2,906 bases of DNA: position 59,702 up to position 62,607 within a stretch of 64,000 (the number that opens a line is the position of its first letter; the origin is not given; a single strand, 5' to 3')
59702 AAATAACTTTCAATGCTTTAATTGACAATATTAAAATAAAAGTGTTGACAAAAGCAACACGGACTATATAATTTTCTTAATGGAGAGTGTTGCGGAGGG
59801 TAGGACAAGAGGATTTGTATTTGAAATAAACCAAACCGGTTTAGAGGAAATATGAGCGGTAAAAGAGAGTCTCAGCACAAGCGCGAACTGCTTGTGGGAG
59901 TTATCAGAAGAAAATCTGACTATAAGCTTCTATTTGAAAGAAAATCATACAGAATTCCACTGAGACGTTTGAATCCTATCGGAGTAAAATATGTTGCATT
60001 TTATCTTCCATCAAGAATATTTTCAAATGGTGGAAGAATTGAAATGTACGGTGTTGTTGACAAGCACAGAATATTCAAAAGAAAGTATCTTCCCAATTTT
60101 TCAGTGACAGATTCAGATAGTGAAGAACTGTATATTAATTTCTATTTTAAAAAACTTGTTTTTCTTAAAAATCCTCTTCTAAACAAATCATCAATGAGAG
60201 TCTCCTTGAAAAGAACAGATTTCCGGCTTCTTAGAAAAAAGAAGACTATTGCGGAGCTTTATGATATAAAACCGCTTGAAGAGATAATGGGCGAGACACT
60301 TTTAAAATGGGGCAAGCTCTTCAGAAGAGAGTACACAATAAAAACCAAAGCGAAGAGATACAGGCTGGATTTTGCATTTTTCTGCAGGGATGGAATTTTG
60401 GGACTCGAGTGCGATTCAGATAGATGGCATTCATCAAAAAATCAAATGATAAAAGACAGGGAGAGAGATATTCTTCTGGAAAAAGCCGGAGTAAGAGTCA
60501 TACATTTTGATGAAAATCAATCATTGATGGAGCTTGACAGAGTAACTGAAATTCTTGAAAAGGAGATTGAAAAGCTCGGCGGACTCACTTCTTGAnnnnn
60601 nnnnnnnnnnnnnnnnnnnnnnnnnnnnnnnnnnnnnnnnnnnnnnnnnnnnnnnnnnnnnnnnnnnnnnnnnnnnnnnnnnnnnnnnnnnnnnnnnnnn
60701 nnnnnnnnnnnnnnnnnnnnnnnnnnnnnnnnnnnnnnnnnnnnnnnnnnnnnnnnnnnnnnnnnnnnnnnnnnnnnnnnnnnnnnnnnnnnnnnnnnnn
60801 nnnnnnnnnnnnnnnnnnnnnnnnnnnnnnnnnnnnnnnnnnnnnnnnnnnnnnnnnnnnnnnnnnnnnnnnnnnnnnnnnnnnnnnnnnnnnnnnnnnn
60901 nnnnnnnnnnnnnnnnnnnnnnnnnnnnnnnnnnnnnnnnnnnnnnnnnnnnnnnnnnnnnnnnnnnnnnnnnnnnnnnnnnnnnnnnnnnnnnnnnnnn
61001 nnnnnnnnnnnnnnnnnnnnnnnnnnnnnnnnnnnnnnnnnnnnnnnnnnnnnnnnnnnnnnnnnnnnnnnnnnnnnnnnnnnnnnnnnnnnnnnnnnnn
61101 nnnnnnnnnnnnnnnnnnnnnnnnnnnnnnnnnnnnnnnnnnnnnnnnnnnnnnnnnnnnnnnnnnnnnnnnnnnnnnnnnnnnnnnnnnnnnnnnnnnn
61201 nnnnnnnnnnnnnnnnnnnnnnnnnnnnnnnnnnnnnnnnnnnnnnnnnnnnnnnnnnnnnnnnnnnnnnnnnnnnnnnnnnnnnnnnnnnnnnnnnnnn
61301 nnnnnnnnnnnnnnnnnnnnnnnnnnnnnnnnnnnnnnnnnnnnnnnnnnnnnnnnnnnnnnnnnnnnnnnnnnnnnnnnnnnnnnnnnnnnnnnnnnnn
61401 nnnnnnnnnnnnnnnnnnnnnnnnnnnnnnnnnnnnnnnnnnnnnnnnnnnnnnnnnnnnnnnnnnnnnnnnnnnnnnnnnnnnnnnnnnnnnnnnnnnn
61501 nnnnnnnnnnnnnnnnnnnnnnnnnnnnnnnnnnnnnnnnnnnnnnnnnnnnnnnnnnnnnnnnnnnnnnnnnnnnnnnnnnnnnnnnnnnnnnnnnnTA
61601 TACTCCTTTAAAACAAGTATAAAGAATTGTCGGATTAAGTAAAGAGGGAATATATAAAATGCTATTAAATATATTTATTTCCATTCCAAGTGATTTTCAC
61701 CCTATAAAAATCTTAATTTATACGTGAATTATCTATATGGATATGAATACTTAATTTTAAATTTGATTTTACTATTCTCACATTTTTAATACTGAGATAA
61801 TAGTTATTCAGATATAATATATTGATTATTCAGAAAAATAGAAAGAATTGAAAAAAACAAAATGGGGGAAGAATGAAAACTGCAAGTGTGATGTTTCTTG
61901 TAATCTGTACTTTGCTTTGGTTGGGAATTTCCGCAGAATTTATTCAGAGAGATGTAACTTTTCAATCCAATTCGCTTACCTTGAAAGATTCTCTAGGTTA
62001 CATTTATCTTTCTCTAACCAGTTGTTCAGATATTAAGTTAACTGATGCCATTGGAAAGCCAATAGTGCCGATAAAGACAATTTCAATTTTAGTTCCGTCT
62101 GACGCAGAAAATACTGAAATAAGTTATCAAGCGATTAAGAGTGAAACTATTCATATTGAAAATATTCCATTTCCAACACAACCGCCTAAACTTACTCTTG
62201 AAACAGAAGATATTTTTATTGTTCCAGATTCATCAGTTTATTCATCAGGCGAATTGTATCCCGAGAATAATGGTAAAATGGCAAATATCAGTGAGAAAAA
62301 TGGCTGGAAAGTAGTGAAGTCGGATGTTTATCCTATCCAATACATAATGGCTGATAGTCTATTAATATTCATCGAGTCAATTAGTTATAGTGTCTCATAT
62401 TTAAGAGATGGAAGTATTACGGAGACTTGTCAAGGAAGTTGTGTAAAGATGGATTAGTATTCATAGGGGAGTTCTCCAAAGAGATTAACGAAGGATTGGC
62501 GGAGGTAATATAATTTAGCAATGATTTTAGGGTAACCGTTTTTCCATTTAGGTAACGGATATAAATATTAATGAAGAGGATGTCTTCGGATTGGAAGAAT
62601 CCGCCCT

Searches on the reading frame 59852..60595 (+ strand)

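Call 34: search_protein_families(library=pfam, proteins=[window:59852-60595:+])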
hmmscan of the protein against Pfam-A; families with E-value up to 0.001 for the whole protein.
window:59852-60595:+ (247 aa): 2 families
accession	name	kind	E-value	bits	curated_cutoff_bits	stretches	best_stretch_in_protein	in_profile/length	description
PF18741.7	MTES_1575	-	1.9e-09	37.9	38.2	1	158-238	11-95/96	REase_MTES_1575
PF04480.18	DUF559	-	5.3e-05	23.5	20.6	1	154-238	32-107/109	Protein of unknown function (DUF559)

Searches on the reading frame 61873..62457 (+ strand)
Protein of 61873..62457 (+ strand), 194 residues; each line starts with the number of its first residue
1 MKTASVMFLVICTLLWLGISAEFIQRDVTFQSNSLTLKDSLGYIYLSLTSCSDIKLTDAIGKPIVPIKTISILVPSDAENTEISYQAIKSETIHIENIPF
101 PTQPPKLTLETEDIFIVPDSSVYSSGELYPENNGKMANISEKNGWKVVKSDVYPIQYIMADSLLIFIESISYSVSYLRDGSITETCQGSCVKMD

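Call 34: search_protein_families(library=pfam, proteins=[window:61873-62457:+])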
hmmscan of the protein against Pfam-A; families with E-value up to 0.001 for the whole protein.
window:61873-62457:+ (194 aa): 1 family
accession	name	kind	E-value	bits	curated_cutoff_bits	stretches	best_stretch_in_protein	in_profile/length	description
PF08126.16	Propeptide_C25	-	0.00028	20.5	22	1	59-183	56-179/205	Propeptide_C25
